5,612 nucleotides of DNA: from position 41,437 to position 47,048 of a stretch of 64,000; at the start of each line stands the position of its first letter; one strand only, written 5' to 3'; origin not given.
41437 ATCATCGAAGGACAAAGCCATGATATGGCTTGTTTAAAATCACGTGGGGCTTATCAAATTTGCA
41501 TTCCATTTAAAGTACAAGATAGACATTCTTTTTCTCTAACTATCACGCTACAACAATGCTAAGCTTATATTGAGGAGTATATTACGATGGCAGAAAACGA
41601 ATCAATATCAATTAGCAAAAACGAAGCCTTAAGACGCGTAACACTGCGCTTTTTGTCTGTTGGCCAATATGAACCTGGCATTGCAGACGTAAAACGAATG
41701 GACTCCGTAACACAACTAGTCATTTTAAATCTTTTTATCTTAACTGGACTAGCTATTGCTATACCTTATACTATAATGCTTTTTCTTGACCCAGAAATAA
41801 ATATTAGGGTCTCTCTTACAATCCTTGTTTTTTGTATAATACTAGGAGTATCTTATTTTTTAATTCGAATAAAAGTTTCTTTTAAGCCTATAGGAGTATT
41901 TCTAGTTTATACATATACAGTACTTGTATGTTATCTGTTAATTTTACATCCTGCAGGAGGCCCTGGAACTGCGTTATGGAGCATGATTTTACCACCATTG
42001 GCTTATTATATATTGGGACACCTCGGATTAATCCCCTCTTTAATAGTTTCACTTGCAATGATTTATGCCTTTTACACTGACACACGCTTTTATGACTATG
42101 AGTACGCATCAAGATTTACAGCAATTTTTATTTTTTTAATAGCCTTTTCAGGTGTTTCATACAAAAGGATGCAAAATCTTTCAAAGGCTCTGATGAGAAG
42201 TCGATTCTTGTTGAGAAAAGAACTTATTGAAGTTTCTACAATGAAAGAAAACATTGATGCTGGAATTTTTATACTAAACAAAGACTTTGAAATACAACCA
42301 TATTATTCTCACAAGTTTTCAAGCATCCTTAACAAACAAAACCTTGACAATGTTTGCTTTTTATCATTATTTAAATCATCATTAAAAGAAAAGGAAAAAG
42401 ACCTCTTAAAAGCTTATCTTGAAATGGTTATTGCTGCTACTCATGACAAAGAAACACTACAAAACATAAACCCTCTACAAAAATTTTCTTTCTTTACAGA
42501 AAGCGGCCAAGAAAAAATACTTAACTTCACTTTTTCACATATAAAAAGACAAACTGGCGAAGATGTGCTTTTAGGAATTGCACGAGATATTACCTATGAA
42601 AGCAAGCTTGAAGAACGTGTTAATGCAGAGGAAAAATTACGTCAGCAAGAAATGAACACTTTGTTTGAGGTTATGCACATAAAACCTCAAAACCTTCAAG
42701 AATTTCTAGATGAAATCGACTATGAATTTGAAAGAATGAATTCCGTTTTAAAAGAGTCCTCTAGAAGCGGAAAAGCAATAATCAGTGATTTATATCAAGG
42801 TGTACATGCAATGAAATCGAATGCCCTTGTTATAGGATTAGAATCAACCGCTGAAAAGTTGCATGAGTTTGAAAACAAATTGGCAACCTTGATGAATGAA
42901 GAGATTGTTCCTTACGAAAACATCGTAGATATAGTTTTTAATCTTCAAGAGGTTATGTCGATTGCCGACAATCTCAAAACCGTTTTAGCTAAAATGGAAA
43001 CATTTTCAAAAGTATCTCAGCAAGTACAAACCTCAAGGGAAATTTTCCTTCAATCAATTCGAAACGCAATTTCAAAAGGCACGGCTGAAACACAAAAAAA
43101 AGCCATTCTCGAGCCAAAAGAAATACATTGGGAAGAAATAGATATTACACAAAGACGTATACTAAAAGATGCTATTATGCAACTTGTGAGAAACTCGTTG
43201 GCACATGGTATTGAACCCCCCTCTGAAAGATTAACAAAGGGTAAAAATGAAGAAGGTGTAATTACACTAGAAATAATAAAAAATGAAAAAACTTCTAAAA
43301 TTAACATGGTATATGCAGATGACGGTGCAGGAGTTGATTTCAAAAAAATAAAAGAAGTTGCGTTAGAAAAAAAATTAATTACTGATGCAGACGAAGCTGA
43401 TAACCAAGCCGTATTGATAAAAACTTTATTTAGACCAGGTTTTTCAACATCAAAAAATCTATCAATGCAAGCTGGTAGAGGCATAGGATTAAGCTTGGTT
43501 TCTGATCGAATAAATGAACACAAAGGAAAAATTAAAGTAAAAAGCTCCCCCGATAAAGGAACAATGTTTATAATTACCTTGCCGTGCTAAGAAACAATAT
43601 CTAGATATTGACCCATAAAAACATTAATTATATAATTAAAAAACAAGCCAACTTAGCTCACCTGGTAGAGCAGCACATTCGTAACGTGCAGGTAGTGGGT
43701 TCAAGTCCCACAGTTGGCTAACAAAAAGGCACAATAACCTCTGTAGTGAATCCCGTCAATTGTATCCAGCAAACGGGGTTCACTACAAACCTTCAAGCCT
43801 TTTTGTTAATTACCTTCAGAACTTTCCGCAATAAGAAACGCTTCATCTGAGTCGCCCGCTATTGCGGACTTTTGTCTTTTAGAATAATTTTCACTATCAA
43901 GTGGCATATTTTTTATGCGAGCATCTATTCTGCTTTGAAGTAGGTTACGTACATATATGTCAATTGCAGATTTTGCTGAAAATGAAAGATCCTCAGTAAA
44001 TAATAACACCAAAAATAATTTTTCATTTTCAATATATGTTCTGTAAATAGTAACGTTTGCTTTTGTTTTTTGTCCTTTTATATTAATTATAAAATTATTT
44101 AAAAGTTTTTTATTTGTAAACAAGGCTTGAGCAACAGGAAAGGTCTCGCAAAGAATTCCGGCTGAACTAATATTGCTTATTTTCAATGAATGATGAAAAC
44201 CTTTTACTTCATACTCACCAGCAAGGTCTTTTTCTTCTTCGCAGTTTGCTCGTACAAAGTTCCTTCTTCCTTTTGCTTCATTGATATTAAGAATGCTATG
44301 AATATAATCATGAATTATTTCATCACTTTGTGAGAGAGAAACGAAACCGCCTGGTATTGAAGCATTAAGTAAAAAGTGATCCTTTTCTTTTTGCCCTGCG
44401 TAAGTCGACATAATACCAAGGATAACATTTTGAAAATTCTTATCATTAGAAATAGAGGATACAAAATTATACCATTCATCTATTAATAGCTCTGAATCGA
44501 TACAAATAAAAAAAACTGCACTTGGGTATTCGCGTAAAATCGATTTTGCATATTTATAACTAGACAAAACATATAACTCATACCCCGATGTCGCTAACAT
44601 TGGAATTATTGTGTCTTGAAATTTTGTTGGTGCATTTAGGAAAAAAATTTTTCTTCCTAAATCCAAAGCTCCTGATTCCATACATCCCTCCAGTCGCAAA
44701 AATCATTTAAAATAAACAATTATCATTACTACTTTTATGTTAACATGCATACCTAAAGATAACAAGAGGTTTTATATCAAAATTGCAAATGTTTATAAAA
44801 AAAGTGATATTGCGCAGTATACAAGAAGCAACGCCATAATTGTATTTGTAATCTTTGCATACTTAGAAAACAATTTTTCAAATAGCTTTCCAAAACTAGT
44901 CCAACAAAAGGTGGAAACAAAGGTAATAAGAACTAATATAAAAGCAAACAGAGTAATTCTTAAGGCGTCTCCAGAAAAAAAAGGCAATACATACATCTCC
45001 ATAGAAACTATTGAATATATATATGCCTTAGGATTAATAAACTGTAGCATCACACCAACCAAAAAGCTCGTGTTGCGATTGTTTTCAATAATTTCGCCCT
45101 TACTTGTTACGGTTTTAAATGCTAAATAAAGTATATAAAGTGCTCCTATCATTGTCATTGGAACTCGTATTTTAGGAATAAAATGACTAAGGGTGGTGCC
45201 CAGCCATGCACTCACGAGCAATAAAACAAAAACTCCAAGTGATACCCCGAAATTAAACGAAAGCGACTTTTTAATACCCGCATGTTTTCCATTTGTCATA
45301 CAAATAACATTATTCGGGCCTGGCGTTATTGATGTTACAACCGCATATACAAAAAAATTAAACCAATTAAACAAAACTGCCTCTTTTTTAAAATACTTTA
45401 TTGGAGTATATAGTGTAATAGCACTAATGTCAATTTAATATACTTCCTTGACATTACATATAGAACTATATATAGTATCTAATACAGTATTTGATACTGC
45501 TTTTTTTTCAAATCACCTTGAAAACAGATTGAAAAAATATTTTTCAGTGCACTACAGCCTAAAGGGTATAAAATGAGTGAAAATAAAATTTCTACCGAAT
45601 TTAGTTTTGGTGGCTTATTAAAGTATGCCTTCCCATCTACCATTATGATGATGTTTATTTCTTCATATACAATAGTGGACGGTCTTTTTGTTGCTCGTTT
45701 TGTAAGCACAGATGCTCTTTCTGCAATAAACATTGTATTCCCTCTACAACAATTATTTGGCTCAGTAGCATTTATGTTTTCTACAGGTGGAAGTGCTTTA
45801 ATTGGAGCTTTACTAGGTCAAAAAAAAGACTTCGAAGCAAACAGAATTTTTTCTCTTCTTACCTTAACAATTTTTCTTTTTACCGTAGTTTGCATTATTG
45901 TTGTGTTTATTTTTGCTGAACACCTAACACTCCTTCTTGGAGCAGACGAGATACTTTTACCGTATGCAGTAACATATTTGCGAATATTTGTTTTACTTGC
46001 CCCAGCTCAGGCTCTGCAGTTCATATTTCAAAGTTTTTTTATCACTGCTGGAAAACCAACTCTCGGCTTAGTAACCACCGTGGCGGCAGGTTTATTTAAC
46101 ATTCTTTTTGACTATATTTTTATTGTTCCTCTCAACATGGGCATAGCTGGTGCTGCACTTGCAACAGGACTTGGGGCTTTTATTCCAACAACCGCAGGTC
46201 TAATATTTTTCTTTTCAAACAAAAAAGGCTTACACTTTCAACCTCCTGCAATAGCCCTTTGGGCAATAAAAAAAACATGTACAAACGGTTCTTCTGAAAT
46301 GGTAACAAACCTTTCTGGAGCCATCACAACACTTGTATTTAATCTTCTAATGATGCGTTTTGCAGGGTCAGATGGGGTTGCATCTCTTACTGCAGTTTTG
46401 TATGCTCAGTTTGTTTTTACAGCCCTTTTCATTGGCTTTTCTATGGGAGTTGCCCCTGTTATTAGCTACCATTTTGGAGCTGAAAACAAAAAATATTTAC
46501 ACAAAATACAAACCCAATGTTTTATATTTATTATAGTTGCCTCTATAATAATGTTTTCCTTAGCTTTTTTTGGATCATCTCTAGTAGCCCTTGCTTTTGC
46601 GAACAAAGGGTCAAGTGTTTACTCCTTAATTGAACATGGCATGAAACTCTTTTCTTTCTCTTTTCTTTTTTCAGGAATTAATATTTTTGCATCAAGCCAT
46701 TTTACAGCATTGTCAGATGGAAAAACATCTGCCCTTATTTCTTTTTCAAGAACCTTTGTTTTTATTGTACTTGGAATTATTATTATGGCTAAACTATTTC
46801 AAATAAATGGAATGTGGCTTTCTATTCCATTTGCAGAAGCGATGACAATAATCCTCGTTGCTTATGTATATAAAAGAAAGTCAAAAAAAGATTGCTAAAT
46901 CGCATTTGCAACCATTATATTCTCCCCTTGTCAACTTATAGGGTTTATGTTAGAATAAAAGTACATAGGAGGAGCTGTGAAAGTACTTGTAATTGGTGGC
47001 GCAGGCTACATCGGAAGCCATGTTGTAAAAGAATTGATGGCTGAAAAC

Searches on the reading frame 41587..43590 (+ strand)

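Call 83: search_protein_families(library=pfam, proteins=[window:41587-43590:+], max_evalue=0.00001)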
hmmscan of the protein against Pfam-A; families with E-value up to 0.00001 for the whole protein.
window:41587-43590:+ (667 aa): 1 family
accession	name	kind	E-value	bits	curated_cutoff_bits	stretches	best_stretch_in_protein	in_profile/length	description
PF02518.31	HATPase_c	-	4.1e-13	50.2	26.4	1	527-666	7-108/111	Histidine kinase-, DNA gyrase B-, and HSP90-like ATPase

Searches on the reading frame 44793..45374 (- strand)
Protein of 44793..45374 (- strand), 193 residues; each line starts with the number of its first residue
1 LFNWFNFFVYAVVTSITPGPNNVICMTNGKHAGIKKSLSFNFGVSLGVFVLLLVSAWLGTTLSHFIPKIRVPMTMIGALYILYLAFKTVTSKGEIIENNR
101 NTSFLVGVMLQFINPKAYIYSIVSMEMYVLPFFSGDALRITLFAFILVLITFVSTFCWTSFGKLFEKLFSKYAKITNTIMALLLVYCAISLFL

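Call 54: search_protein_families(library=pfam, proteins=[window:44793-45374:-], max_evalue=0.001)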
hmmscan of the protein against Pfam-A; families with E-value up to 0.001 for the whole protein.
window:44793-45374:- (193 aa): 1 family
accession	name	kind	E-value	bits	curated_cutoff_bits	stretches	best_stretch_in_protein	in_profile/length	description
PF01810.24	LysE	-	3.8e-17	62.9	25.6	1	13-192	2-190/193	LysE type translocator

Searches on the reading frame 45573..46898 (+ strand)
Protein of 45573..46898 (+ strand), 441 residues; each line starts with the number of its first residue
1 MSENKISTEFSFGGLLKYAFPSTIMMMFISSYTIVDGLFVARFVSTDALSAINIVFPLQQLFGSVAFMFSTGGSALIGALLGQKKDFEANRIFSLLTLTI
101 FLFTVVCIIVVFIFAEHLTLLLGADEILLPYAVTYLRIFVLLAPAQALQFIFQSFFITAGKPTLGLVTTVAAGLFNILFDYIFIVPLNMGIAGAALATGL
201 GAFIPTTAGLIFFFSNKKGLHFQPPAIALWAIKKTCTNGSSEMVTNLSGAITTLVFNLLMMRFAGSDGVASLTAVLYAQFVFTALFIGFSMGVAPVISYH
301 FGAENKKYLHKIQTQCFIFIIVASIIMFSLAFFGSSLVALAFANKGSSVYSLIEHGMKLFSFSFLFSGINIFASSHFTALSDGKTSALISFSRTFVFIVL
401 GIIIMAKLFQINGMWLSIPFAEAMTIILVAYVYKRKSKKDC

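Call 83: search_protein_families(library=pfam, proteins=[window:45573-46898:+], max_evalue=0.00001)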
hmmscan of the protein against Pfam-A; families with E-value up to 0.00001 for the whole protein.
window:45573-46898:+ (441 aa): 1 family
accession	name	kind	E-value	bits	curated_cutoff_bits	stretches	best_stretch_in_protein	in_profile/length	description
PF01554.23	MatE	-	1.1e-38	132.9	24.9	2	21-182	1-161/161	MatE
